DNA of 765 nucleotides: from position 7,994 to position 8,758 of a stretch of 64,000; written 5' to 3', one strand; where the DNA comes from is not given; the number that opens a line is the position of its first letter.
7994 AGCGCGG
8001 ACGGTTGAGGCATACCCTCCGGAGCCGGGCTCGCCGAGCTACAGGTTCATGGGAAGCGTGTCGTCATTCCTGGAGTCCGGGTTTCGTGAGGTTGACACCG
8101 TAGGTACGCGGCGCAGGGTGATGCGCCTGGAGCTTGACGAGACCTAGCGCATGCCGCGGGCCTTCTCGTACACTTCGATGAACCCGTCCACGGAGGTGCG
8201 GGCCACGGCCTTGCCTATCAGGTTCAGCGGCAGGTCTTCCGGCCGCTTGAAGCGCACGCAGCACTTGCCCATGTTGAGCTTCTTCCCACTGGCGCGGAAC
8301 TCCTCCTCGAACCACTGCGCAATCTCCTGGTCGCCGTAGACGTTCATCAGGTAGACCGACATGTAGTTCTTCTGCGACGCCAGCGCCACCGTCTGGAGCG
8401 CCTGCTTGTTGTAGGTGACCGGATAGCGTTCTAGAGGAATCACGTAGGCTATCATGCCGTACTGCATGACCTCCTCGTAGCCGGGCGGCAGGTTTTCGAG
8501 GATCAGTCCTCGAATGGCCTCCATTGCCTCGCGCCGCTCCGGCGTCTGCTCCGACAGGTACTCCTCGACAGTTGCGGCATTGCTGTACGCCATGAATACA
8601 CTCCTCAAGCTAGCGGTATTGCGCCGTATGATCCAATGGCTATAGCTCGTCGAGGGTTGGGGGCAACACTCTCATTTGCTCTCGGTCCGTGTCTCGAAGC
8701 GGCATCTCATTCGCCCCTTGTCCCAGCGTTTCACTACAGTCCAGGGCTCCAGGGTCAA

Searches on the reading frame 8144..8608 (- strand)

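Call 56: search_protein_families(library=pfam, proteins=[window:8144-8608:-], max_evalue=0.0001)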
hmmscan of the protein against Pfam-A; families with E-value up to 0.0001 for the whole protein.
window:8144-8608:- (154 aa): 1 family
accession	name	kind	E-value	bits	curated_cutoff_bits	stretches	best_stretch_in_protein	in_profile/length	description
PF08818.16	DUF1801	-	8.5e-16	58.6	27.2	1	25-137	1-83/85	Domain of unknown function (DU1801)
